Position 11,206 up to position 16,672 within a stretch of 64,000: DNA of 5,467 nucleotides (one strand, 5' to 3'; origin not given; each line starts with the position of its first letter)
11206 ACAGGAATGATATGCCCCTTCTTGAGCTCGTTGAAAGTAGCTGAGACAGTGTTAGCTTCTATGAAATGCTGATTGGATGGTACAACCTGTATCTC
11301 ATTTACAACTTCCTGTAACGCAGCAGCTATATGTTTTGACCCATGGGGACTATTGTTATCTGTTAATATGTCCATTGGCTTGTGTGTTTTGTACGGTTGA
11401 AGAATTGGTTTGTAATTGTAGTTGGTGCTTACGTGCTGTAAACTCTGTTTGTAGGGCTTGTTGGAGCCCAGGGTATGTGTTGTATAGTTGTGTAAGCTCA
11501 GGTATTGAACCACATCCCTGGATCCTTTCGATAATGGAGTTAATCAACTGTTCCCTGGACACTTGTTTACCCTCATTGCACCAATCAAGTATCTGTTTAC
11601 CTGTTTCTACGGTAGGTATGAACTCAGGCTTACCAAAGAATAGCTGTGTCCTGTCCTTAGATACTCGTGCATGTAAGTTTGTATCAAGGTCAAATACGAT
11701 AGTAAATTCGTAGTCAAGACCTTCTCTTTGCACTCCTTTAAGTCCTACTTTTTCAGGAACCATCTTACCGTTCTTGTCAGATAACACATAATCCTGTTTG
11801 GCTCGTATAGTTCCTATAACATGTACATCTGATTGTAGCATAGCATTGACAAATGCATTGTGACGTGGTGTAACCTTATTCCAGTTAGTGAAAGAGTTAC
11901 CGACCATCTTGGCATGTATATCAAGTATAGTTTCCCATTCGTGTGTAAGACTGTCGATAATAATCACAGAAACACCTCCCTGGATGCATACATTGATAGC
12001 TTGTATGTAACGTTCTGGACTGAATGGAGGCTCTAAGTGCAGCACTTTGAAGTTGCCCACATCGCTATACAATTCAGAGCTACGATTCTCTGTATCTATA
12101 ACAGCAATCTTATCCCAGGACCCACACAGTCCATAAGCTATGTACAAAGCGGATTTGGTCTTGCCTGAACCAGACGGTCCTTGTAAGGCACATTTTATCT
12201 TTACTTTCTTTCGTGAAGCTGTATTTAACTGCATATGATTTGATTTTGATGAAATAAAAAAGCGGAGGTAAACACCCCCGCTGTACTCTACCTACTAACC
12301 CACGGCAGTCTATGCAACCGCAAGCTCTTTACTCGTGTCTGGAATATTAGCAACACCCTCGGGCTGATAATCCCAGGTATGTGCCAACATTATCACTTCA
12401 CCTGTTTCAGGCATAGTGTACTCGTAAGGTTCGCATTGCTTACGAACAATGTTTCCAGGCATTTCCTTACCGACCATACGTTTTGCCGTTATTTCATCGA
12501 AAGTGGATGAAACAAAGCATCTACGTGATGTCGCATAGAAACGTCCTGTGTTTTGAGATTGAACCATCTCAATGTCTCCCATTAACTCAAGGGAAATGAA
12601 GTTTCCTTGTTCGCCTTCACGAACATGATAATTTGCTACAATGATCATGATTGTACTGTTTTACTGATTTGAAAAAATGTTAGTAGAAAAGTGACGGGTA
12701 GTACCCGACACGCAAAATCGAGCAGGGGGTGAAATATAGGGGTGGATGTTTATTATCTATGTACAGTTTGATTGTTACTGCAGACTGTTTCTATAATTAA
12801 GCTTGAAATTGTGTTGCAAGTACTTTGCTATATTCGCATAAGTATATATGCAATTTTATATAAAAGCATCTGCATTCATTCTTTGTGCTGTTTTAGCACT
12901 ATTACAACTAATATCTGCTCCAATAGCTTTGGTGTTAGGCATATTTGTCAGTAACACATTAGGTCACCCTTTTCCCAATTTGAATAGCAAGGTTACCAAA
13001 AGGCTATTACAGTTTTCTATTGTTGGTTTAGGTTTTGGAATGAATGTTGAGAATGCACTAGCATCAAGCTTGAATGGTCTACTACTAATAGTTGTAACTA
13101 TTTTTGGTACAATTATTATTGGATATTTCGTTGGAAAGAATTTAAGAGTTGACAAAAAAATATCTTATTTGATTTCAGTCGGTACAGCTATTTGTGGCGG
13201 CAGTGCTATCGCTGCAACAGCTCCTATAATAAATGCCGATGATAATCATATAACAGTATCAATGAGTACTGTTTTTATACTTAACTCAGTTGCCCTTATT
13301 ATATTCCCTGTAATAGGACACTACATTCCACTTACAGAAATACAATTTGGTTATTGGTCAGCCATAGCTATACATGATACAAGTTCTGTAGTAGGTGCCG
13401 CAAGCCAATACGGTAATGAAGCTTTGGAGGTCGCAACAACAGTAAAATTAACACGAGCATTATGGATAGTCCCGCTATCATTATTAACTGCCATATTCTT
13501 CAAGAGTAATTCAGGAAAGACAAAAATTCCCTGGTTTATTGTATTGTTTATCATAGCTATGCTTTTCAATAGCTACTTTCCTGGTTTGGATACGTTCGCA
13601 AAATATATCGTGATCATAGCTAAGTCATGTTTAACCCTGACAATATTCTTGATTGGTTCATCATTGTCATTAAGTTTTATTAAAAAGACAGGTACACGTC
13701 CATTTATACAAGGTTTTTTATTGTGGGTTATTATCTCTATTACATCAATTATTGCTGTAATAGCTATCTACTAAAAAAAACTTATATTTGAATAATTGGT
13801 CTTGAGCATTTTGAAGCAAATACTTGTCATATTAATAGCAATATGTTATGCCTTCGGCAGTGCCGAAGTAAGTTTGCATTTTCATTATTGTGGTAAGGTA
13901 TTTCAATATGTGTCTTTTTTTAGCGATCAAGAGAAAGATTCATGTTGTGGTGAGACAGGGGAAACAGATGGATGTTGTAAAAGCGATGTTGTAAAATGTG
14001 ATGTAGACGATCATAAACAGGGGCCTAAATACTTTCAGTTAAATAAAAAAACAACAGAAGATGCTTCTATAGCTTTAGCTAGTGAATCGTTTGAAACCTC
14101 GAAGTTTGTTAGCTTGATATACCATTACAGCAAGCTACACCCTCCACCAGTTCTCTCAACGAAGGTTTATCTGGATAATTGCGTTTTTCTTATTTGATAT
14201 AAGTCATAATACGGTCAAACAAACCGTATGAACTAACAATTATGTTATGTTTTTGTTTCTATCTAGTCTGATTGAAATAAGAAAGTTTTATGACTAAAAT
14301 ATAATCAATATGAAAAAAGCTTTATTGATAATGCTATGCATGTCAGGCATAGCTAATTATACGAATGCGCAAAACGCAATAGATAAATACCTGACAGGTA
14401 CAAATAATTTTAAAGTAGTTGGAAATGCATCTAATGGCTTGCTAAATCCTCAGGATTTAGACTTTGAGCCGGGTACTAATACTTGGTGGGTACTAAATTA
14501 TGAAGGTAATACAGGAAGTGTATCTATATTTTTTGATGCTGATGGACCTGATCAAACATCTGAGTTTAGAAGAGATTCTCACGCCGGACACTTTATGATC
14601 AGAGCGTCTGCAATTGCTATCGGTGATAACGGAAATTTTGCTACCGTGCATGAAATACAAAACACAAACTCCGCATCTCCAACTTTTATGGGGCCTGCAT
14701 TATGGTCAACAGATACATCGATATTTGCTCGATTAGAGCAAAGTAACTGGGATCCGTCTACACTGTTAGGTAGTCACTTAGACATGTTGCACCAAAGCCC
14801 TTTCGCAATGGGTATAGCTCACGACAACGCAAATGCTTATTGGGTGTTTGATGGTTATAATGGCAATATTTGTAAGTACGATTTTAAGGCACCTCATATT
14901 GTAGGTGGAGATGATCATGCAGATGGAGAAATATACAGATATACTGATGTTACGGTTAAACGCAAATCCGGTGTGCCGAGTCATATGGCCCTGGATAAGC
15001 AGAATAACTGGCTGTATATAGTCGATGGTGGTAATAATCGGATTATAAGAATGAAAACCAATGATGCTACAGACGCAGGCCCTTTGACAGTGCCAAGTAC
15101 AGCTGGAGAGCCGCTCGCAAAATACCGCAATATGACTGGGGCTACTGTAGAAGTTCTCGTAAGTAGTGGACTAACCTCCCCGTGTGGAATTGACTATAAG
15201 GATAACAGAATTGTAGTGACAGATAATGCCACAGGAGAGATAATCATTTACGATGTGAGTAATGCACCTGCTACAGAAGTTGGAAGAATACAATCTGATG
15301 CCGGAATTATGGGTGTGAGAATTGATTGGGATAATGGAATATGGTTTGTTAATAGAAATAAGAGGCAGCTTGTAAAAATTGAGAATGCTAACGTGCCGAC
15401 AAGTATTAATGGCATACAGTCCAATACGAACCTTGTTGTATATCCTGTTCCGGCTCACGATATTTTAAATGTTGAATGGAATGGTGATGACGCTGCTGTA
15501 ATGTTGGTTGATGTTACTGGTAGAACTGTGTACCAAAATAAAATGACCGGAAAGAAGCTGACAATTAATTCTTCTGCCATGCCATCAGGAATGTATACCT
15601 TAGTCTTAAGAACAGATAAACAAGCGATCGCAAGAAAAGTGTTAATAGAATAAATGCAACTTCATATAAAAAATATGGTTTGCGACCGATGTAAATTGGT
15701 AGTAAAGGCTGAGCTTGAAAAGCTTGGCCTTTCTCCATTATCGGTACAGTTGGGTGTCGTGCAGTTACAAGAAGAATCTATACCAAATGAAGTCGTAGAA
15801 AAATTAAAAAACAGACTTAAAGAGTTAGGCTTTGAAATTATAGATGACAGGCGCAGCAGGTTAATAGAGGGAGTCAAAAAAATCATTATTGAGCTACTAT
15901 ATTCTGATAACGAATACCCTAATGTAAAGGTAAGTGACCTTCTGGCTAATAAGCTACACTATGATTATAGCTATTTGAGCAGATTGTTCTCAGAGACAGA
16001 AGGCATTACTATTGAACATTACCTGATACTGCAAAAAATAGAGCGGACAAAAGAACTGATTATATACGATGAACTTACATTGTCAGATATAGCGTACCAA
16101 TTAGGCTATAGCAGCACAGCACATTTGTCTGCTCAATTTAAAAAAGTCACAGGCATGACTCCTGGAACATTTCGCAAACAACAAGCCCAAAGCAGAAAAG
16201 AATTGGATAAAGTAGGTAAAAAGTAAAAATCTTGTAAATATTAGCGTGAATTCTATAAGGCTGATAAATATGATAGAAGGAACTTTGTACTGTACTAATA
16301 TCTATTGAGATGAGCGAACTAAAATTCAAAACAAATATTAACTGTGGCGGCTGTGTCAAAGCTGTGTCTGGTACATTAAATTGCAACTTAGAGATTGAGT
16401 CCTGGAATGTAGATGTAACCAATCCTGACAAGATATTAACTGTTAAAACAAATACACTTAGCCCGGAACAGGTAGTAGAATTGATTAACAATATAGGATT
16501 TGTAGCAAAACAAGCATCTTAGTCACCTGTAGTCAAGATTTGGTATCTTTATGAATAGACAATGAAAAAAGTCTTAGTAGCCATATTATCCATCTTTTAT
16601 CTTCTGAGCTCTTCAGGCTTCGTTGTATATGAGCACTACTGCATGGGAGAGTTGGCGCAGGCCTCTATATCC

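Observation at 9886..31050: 21.1-kb integrative element inserted into the 3' end of tRNA-Arg(ACG), with clean att junctions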

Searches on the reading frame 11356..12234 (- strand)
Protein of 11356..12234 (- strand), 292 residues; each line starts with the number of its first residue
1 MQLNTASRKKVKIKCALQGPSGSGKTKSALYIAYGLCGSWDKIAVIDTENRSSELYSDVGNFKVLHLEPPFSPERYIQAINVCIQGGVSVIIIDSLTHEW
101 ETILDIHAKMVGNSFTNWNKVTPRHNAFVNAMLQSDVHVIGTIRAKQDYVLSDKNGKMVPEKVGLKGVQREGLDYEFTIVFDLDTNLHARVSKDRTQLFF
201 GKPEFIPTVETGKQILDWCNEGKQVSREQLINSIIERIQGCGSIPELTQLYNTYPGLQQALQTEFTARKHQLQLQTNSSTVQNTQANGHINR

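Call 7: search_protein_families(library=pfam, proteins=[window:11356-12234:-], max_evalue=0.01)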
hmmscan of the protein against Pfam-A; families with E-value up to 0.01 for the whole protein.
window:11356-12234:- (292 aa): 1 family
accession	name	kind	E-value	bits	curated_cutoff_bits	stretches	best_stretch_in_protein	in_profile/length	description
PF13479.12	AAA_24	-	4.4e-14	53.2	27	1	12-192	2-175/195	AAA domain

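Call 27: search_protein_families(library=phrogs, proteins=[window:11356-12234:-], max_evalue=0.01)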
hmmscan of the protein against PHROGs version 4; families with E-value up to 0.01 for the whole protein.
window:11356-12234:- (292 aa): 3 families
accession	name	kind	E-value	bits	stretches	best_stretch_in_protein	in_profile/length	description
phrog_1366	-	unknown function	4.1e-80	270.6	1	1-266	3-277/307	-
phrog_124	-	DNA, RNA and nucleotide metabolism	4.5e-08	33.9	1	3-185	31-209/382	Sak4-like ssDNA annealing protein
phrog_239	-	DNA, RNA and nucleotide metabolism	0.00068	19.7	1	18-111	364-464/801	DNA primase/helicase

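Call 28: search_protein_families(library=ncbifam, proteins=[window:11356-12234:-], max_evalue=0.01)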
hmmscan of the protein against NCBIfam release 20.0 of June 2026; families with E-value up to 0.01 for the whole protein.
window:11356-12234:- (292 aa): 0 families

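Call 71: search_dna_similar(query=window:11356-12234:-, collection=phages, mode=protein, max_rows=12)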
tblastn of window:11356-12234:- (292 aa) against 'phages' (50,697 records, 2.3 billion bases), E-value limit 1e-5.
Records with a match: 417; places in all: 418; records where one place covers at least 80% of the query: 78.
Best place of each record, by identity: <60% 417.
By first word of the organism name: Vibrio 172; Mycobacterium 87; Salmonella 25; Acinetobacter 19; Escherichia 19; Klebsiella 18; Arthrobacter 14; Xanthomonas 10; Bacillus 8; Gordonia 7; and 17 more.
By host as written in the record: - 167; Mycobacterium smegmatis mc2 155 55; Escherichia coli 13; Arthrobacter sp. ATCC 21022 11; Klebsiella pneumoniae 9; Xanthomonas campestris pv. campestris GBBC 1419 8; Vibrio cyclitrophicus 7; Mycobacterium smegmatis mc#155 6; and 83 more.
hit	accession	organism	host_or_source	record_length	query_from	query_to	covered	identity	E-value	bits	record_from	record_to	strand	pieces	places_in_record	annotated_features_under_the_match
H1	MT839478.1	Bacteriophage sp.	human fecal samples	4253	1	284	97%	53.2%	3e-93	305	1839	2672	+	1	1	record has no annotation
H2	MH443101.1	Erwinia phage vB_EhrS_59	Erwinia horticola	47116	1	263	90%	42.6%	4e-63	220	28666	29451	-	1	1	RecA-like recombination and repair protein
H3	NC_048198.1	Erwinia phage vB_EhrS_59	Erwinia horticola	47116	1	263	90%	42.6%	4e-63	220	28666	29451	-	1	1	ATP-binding protein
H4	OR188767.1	Acinetobacter phage BUCTT20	Acinetobacter baumannii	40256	6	272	91%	41.2%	1e-54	196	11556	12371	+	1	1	ATP-binding protein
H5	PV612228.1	Acinetobacter phage LPAB65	Acinetobacter baumannii LAB16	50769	6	272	91%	41.2%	1e-54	196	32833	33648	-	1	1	hypothetical protein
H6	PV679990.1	Acinetobacter phage LPAB85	Acinetobacter baumannii LAB7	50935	6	272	91%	41.2%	1e-54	196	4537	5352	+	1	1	hypothetical protein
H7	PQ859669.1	Acinetobacter phage phi1_092021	Acinetobacter baumannii 090888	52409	6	272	91%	41.2%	1e-54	196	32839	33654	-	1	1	DarB-like antirestriction protein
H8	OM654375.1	Pseudomonas phage vB_PcuM_ KLEP17-4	Pseudomonas cuatrocienegasensis strain ...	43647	6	222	74%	50.4%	3e-56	200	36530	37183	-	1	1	AAA-ATPase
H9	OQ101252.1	Acinetobacter phage Aclw_8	Acinetobacter baumannii 703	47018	6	272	91%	40.0%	4e-52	188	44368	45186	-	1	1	putative RecA-like recombination and repairprotein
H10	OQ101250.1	Acinetobacter phage Acba_1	Acinetobacter baumannii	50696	6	272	91%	40.0%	4e-52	188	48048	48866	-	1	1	putative RecA-like recombination and repairprotein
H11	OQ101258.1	Acinetobacter phage Acba_16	Acinetobacter baumannii 703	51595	6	272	91%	40.0%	4e-52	188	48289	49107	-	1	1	putative RecA-like recombination and repairprotein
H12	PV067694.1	Acinetobacter phage Acba_23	Acinetobacter sp. 107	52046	6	272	91%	40.0%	4e-52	188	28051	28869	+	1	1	hypothetical protein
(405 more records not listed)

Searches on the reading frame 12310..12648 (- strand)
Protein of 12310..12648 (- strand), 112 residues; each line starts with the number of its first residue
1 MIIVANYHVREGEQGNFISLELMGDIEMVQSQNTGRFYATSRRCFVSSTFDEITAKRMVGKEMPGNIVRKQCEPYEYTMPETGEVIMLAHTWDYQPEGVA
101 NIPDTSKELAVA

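Call 7: search_protein_families(library=pfam, proteins=[window:12310-12648:-], max_evalue=0.01)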
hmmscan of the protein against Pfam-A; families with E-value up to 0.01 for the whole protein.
window:12310-12648:- (112 aa): 0 families

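Call 27: search_protein_families(library=phrogs, proteins=[window:12310-12648:-], max_evalue=0.01)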
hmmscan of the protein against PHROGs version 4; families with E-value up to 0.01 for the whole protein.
window:12310-12648:- (112 aa): 0 families

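Call 28: search_protein_families(library=ncbifam, proteins=[window:12310-12648:-], max_evalue=0.01)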
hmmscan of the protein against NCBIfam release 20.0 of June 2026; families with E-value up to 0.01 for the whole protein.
window:12310-12648:- (112 aa): 0 families

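Call 92: search_protein_families(library=pfam, proteins=[window:12310-12648:-], max_evalue=0.01)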
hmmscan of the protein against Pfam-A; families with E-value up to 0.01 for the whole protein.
window:12310-12648:- (112 aa): 0 families

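Call 115: search_solved_structures(query=A4, max_evalue=10, show_alignments=2)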
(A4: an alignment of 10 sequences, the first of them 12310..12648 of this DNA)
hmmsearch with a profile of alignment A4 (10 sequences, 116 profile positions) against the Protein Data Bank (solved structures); distinct sequences matched with E-value up to 10: 11.
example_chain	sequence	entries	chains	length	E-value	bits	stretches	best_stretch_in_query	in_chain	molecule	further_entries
7c5x_A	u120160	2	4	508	0.16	15.1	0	71-103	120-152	iota-carbonic anhydrase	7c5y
28nt_1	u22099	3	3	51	0.5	13.5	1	25-44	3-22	Large ribosomal subunit protein bL33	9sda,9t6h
10qm_j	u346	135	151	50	0.67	13.1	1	25-44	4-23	Large ribosomal subunit protein bL33 | 50S ribosomal protein L33 | 50S ribosomal protein bL33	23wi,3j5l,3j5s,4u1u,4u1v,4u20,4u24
4r1k_A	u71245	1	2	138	0.68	13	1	66-100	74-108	Uncharacterized protein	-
6i7v_C2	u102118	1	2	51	0.71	13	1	25-44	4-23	50S ribosomal protein L33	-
4ybb_C2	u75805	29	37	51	0.71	13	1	25-44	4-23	50S ribosomal protein L33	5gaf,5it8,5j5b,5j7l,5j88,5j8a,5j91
6c4i_3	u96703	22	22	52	0.71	13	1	25-44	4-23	50S ribosomal protein L33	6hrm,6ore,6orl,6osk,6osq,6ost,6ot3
4v4v_B1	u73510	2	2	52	0.73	12.9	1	24-44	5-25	50S ribosomal protein L33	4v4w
2j28_1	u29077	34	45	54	0.75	12.9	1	24-44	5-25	50S ribosomal protein L33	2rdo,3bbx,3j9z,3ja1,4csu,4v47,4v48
4v6y_B1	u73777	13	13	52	0.75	12.9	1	25-44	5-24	50S ribosomal protein L30 | 50S ribosomal protein L33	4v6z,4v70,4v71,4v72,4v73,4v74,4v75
11bq_0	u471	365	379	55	0.76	12.9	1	24-44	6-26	50S ribosomal protein L33 | Large ribosomal subunit protein bL33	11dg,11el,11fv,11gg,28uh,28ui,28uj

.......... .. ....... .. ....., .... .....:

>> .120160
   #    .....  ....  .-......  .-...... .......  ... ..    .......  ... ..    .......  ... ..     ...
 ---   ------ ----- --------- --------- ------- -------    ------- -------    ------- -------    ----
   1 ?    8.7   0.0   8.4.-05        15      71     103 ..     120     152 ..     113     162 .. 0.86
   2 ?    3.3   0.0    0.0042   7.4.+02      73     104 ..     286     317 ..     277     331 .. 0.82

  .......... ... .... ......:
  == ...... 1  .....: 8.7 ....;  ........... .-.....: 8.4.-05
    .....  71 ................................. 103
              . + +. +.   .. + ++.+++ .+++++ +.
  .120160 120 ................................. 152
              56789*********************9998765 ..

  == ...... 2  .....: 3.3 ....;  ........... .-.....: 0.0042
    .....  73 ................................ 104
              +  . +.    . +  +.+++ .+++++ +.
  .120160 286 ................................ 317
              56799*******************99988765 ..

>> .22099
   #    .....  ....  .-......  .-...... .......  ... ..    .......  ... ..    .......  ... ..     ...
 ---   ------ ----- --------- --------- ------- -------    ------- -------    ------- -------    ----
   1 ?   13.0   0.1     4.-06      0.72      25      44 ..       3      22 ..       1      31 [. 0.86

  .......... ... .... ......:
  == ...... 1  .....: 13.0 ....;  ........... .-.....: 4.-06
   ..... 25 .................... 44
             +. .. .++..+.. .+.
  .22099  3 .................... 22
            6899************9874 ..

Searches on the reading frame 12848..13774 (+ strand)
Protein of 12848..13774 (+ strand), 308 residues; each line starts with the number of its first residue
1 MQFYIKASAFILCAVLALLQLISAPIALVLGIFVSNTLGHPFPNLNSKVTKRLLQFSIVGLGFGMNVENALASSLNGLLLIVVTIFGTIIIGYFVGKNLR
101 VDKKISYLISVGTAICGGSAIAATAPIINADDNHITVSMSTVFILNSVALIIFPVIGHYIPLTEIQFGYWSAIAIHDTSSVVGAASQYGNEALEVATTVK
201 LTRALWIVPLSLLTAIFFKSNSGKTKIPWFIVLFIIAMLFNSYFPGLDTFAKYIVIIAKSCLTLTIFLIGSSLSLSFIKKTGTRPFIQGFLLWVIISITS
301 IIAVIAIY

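Call 7: search_protein_families(library=pfam, proteins=[window:12848-13774:+], max_evalue=0.01)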
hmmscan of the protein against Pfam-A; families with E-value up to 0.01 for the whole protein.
window:12848-13774:+ (308 aa): 2 families
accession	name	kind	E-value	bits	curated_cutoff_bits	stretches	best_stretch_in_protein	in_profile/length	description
PF03601.19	Cons_hypoth698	-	3.4e-54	184.3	24.5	1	8-287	12-302/304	Conserved hypothetical protein 698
PF03812.18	KdgT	-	8.9e-08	32.3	25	1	16-156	159-298/305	2-keto-3-deoxygluconate permease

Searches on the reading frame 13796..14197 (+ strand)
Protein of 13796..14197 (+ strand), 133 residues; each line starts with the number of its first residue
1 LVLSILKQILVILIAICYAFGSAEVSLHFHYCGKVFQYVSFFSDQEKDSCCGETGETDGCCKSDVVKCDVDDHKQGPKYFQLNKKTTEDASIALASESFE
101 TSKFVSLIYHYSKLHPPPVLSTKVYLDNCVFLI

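Call 7: search_protein_families(library=pfam, proteins=[window:13796-14197:+], max_evalue=0.01)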
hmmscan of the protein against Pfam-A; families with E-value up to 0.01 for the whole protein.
window:13796-14197:+ (133 aa): 0 families

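Call 27: search_protein_families(library=phrogs, proteins=[window:13796-14197:+], max_evalue=0.01)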
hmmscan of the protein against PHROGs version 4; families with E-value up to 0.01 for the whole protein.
window:13796-14197:+ (133 aa): 0 families

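Call 28: search_protein_families(library=ncbifam, proteins=[window:13796-14197:+], max_evalue=0.01)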
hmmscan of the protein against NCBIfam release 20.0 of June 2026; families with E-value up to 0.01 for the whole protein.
window:13796-14197:+ (133 aa): 1 family
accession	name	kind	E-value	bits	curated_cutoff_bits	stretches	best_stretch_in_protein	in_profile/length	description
NF047658.1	HYC_CC_PP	subfamily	1e-07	32.5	28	1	8-132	2-130/131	HYC_CC_PP family protein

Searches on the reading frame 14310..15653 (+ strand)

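Call 7: search_protein_families(library=pfam, proteins=[window:14310-15653:+], max_evalue=0.01)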
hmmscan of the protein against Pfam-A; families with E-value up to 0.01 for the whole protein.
window:14310-15653:+ (447 aa): 2 families
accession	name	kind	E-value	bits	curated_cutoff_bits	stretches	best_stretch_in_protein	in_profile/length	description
PF18962.6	Por_Secre_tail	-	1.1e-11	45.3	27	1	377-446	1-75/75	Secretion system C-terminal sorting domain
PF01436.27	NHL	-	0.0016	18.8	20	0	290-313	3-27/28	NHL repeat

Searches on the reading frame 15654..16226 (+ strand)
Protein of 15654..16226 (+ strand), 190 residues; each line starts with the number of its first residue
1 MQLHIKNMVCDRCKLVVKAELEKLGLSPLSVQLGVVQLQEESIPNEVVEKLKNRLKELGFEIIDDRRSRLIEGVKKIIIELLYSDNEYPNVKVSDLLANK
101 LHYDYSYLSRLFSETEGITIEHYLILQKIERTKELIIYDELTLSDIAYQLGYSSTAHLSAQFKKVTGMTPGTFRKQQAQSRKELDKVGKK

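Call 7: search_protein_families(library=pfam, proteins=[window:15654-16226:+], max_evalue=0.01)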
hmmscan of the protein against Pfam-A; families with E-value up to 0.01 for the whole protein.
window:15654-16226:+ (190 aa): 2 families
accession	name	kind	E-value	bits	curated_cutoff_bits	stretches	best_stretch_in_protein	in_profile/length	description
PF12833.13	HTH_18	-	1.8e-20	73.4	33.6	1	97-176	1-80/80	Helix-turn-helix domain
PF00165.29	HTH_AraC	-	4.5e-16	59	26.6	2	140-174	8-41/42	Bacterial regulatory helix-turn-helix proteins, AraC family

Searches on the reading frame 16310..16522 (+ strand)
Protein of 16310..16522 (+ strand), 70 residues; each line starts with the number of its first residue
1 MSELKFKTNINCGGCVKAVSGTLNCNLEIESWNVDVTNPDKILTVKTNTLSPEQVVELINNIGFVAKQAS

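Call 7: search_protein_families(library=pfam, proteins=[window:16310-16522:+], max_evalue=0.01)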
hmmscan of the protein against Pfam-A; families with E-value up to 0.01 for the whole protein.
window:16310-16522:+ (70 aa): 1 family
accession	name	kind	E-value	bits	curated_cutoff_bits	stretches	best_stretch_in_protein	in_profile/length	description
PF00403.32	HMA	-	5.4e-05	23.9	24.8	1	9-64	6-61/62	Heavy-metal-associated domain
